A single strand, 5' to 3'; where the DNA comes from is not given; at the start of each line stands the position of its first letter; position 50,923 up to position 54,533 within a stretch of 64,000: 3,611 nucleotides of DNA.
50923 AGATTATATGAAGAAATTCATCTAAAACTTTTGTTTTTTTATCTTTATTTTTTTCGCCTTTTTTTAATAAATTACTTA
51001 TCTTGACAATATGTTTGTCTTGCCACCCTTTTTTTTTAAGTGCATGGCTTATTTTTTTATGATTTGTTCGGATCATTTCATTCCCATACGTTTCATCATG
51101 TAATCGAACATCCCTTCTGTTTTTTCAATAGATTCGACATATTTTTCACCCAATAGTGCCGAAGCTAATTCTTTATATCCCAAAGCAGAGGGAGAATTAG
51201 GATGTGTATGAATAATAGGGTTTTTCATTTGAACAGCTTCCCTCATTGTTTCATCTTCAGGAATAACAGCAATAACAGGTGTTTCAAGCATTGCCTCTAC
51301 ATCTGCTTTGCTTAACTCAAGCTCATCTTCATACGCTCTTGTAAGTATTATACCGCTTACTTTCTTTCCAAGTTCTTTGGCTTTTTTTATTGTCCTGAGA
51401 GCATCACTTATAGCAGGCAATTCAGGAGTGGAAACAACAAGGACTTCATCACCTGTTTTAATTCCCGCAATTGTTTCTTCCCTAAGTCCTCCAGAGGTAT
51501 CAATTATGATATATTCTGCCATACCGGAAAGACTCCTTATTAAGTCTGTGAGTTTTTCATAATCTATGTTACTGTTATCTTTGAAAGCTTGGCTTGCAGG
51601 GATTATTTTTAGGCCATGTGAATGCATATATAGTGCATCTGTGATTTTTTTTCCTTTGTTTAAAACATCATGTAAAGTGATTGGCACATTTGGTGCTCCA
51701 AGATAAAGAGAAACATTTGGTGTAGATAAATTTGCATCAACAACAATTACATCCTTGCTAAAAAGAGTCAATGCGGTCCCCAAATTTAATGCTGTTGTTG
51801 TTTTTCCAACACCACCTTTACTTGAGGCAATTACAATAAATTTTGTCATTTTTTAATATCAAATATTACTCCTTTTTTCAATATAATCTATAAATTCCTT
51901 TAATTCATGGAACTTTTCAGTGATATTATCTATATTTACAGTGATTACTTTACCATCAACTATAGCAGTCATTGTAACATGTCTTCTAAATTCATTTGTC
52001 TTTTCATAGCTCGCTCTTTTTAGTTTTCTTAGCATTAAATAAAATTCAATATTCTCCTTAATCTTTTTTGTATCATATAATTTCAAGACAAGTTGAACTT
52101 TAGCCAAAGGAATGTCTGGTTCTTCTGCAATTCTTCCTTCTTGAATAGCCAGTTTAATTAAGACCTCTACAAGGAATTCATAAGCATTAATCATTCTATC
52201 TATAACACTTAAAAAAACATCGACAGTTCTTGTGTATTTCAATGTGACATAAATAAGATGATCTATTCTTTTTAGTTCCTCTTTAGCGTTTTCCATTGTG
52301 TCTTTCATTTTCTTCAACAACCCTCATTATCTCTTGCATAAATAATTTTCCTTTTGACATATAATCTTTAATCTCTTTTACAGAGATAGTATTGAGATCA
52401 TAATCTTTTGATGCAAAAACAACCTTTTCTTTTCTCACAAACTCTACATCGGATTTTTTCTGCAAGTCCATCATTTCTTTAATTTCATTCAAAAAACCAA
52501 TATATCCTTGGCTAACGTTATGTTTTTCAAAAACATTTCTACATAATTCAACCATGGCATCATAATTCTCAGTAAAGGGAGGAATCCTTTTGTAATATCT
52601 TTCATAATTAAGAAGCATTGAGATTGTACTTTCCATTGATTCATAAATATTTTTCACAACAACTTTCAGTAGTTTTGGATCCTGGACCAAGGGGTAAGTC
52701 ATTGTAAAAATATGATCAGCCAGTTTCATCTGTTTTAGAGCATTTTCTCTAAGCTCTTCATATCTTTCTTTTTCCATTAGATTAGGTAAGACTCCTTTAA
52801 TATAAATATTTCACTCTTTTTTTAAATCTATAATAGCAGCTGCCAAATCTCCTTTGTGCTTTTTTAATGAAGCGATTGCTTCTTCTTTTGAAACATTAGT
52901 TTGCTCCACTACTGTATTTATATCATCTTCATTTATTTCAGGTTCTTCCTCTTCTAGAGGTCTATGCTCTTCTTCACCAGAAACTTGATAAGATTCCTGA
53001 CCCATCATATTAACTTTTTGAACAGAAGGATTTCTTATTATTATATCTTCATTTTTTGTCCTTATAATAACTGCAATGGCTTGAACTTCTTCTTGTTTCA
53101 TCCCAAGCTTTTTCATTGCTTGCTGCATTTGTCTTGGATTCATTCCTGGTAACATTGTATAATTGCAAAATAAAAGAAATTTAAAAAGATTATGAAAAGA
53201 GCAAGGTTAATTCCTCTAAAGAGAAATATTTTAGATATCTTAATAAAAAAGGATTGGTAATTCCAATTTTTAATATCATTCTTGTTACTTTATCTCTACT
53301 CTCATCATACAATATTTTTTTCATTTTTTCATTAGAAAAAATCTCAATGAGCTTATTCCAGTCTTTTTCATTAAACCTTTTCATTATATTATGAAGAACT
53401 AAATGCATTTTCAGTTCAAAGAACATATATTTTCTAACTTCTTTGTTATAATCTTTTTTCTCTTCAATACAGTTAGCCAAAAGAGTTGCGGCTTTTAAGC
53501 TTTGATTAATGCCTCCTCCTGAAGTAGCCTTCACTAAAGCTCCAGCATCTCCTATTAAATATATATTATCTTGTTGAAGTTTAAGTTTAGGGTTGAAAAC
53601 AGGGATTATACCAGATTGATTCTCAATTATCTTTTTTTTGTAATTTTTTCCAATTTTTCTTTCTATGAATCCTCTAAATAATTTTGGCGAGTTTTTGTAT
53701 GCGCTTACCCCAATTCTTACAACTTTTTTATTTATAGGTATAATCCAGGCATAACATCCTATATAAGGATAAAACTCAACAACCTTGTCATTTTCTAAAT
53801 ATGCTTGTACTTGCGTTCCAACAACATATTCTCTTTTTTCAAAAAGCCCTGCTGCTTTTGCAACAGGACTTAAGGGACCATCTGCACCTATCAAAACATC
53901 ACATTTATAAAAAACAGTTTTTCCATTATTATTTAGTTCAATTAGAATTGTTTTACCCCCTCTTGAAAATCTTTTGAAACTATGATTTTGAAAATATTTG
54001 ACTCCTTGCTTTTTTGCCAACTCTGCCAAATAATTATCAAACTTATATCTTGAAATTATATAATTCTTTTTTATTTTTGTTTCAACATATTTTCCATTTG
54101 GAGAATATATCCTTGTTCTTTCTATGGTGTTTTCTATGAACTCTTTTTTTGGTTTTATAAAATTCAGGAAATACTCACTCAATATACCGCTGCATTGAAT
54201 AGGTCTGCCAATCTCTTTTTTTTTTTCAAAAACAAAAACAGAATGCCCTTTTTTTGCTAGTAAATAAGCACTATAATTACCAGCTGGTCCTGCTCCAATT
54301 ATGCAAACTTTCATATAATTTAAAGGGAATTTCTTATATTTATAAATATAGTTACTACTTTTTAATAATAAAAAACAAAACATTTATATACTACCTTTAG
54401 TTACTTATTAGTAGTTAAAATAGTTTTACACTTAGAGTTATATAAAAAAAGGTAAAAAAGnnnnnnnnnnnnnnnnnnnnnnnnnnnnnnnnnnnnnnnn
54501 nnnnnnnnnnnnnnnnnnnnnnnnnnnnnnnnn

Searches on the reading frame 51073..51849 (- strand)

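Call 64: search_protein_families(library=pfam, proteins=[window:51073-51849:-], max_evalue=0.001)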
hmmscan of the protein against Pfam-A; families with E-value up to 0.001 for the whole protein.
window:51073-51849:- (258 aa): 8 families
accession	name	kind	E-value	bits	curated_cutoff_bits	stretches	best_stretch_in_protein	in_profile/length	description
PF01656.29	CbiA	-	7.3e-19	68.4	25.4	1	5-211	1-124/125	CobQ/CobB/MinD/ParA nucleotide binding domain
PF10609.15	ParA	-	1.8e-17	64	27.1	1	2-232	3-245/246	NUBPL iron-transfer P-loop NTPase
PF13614.12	AAA_31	-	3.8e-16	60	27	1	3-159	2-169/177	AAA domain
PF00142.24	Fer4_NifH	-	2.1e-12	47.5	25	1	133-236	141-248/271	4Fe-4S iron sulfur cluster binding proteins, NifH/frxC family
PF06564.18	CBP_BcsQ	-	1.5e-08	34.9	21.3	1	4-230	3-231/234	Cellulose biosynthesis protein BcsQ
PF13500.12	AAA_26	-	9.6e-08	32.6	27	1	90-202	81-194/198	AAA domain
PF09140.17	MipZ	-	1e-07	32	20.7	1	4-131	2-120/262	ATPase MipZ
PF02374.21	ArsA_ATPase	-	0.00014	21.6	24.3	0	5-38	3-36/305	Anion-transporting ATPase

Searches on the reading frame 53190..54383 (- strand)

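Call 64: search_protein_families(library=pfam, proteins=[window:53190-54383:-], max_evalue=0.001)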
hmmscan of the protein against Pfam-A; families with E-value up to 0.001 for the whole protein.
window:53190-54383:- (397 aa): 11 families
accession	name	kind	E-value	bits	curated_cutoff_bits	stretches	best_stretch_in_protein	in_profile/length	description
PF01494.25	FAD_binding_3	-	4.3e-17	62.8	22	1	24-304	2-316/349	FAD binding domain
PF01266.30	DAO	-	5.1e-10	39.8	27.9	1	25-59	1-35/353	FAD dependent oxidoreductase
PF03486.20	HI0933_like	-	6.6e-10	39.3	50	1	25-91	2-68/244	HI0933-like protein Rossmann domain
PF07992.20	Pyr_redox_2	-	5.6e-09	36.3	26.1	1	24-79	1-53/291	Pyridine nucleotide-disulphide oxidoreductase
PF05834.18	Lycopene_cycl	-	6.2e-08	32.6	23.4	1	26-311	2-295/380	Lycopene cyclase protein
PF13450.12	NAD_binding_8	-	1.1e-07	32.4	21.9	1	28-59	1-32/68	NAD(P)-binding Rossmann-like domain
PF12831.13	FAD_oxidored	-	8e-05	22.5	27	1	26-169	2-145/416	FAD dependent oxidoreductase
PF01946.23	Thi4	-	0.00017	21.3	26.2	1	24-83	18-77/235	Thi4 family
PF00070.33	Pyr_redox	-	0.0004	21.3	22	0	25-59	1-35/82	Pyridine nucleotide-disulphide oxidoreductase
PF13738.12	Pyr_redox_3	-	0.0008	19.2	30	0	28-167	2-131/305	Pyridine nucleotide-disulphide oxidoreductase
PF04820.20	Trp_halogenase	-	0.00087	18.7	21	0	89-319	132-367/458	Tryptophan halogenase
